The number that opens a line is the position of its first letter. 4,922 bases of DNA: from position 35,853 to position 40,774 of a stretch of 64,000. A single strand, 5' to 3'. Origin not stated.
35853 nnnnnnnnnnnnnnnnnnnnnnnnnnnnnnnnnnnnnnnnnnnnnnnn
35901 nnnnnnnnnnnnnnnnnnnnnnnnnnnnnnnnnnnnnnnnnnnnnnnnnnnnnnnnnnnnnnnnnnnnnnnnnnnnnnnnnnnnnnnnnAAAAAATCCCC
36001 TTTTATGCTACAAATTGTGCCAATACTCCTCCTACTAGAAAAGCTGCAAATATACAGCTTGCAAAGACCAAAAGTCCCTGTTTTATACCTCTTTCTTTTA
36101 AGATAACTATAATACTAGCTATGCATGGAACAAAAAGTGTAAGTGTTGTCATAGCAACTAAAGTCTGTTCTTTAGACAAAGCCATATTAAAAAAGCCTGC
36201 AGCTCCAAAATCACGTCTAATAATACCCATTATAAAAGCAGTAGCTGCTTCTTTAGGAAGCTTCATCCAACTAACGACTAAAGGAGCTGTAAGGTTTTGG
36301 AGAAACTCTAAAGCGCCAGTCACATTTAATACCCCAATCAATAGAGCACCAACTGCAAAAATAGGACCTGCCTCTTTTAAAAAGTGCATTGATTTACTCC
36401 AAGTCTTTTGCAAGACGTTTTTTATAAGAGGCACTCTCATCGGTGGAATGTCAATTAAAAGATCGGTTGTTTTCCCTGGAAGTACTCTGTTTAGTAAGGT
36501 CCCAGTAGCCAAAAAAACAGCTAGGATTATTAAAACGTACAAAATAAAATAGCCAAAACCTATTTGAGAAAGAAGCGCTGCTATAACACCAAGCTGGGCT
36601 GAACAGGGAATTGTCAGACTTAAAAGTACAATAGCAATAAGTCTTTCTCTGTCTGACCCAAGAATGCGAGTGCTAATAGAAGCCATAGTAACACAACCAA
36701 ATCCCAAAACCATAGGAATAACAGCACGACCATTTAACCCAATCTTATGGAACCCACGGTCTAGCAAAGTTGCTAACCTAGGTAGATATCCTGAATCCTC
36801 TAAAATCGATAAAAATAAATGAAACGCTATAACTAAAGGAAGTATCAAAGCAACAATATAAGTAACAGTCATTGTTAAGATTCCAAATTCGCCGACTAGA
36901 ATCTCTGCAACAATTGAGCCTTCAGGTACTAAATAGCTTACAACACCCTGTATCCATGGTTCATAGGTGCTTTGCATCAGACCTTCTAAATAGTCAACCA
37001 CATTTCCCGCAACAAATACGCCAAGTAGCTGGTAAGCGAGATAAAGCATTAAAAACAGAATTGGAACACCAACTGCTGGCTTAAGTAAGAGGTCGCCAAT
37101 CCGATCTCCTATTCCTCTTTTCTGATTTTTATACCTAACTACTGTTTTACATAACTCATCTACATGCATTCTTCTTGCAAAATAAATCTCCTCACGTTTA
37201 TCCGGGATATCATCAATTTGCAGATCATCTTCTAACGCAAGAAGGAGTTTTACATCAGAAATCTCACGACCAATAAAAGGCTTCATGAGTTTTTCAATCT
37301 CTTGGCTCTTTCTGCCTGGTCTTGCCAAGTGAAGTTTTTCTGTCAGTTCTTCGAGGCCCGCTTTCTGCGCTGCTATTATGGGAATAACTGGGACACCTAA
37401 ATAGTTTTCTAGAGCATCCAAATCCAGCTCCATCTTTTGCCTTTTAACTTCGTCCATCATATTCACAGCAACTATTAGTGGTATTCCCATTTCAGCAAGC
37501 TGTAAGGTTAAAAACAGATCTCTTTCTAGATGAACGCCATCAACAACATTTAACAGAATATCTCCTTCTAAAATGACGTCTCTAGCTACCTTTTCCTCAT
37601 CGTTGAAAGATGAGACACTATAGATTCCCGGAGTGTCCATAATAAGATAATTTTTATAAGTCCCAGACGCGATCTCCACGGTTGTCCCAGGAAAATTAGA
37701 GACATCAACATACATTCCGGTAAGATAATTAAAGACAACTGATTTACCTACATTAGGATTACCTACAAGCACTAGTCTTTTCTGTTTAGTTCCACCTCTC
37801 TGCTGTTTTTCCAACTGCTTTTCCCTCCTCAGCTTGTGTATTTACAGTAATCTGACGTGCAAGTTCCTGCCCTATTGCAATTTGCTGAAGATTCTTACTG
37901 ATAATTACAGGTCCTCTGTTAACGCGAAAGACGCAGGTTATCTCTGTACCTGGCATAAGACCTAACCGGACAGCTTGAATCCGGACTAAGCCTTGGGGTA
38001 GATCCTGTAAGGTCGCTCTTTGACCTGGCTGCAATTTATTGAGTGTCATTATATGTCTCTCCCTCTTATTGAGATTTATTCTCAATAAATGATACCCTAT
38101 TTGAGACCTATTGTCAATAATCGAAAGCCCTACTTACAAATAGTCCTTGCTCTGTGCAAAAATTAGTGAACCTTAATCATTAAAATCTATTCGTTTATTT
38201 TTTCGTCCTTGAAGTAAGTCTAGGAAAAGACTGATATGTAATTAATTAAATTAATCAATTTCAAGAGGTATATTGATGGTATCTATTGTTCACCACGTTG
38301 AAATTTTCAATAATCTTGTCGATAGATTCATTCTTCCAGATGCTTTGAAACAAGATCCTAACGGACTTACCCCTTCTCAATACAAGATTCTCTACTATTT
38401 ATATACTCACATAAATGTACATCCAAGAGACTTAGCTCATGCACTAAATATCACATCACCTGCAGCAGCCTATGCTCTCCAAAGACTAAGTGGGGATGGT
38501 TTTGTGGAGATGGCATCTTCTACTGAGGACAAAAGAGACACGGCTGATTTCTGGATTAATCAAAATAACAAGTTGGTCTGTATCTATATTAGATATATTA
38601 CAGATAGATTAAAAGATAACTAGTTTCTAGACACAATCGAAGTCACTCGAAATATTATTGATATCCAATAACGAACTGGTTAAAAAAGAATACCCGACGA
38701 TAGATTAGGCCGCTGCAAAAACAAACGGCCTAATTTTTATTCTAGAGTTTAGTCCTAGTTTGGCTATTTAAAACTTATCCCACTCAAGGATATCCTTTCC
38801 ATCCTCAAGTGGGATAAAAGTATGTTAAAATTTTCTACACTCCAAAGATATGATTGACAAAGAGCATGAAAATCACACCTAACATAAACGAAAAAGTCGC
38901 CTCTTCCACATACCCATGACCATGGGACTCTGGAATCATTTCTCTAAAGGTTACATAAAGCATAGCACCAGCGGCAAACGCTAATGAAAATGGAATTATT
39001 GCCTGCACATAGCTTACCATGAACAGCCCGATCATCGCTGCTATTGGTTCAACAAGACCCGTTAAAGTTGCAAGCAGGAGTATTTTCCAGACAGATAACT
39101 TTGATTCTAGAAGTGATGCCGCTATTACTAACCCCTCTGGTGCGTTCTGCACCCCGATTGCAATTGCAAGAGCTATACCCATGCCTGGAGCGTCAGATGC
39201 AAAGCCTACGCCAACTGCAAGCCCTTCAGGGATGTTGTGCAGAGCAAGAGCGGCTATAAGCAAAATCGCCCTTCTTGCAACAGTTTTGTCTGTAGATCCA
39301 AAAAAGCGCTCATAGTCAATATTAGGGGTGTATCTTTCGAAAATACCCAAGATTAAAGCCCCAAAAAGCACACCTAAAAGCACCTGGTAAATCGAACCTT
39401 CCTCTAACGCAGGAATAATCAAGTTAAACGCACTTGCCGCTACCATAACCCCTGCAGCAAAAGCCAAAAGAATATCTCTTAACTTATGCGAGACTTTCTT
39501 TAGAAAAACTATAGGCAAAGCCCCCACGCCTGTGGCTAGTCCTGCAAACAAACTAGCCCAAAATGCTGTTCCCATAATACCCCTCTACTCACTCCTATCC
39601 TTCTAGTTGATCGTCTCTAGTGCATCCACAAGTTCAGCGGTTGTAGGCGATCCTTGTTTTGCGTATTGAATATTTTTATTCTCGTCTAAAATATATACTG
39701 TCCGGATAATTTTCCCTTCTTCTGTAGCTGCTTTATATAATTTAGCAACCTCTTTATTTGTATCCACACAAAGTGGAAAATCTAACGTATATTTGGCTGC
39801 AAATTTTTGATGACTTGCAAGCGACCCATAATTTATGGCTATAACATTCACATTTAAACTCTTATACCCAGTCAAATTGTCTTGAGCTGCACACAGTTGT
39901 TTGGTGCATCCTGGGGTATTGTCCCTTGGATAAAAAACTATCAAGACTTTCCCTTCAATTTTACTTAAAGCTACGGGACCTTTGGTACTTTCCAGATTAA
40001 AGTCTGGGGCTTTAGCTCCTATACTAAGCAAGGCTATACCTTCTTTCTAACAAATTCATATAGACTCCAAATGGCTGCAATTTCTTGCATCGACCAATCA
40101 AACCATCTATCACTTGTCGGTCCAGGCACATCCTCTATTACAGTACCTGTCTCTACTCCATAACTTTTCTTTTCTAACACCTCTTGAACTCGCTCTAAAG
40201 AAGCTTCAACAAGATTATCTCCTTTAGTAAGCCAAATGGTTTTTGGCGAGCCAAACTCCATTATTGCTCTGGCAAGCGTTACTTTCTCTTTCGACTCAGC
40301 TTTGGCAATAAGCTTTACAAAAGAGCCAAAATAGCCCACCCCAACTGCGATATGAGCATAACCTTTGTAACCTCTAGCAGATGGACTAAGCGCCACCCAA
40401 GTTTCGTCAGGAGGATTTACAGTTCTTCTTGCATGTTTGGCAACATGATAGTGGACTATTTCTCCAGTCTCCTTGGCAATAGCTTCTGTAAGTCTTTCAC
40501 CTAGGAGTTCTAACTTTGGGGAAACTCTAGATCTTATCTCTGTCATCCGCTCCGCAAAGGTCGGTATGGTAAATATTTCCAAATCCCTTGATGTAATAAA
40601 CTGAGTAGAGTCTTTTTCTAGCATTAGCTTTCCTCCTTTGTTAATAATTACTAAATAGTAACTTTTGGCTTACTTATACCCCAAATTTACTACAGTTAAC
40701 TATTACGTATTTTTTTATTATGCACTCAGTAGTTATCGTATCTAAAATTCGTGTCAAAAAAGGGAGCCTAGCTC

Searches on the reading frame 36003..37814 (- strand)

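Call 26: search_protein_families(library=pfam, proteins=[window:36003-37814:-], max_evalue=0.00001)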
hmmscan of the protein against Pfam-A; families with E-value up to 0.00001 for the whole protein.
window:36003-37814:- (603 aa): 4 families
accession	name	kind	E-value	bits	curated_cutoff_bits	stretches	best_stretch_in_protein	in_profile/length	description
PF02421.24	FeoB_N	-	6.3e-54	182.2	27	1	13-160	2-155/156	Ferrous iron transport protein B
PF07670.19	Gate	-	1e-34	119.6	29.6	2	324-416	4-102/104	Nucleoside recognition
PF01926.29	MMR_HSR1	-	1e-17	64.7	21.9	1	14-118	2-112/113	50S ribosome-binding GTPase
PF07664.17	FeoB_C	-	1.5e-12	47.4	26.6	1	423-474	2-54/54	Ferrous iron transport protein B C terminus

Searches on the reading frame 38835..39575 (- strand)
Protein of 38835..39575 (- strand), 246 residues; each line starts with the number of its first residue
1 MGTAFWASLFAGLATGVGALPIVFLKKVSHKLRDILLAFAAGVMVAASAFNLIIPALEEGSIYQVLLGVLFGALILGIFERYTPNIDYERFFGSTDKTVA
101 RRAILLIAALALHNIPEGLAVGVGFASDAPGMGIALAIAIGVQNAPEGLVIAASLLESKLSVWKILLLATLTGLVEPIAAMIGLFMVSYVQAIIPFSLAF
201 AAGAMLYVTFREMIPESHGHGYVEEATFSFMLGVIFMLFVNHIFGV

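Call 53: search_protein_families(library=pfam, proteins=[window:38835-39575:-], max_evalue=0.001)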
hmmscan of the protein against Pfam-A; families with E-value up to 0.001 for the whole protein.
window:38835-39575:- (246 aa): 1 family
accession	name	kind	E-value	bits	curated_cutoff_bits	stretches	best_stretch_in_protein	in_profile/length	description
PF02535.28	Zip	-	1.3e-28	100.6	35.1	2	98-240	173-322/323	ZIP Zinc transporter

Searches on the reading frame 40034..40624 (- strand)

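Call 53: search_protein_families(library=pfam, proteins=[window:40034-40624:-], max_evalue=0.001)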
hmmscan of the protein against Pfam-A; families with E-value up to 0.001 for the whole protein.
window:40034-40624:- (196 aa): 1 family
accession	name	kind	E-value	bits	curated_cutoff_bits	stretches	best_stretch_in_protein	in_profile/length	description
PF06335.17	DUF1054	-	9.1e-36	124.1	27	1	11-122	2-113/198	Protein of unknown function (DUF1054)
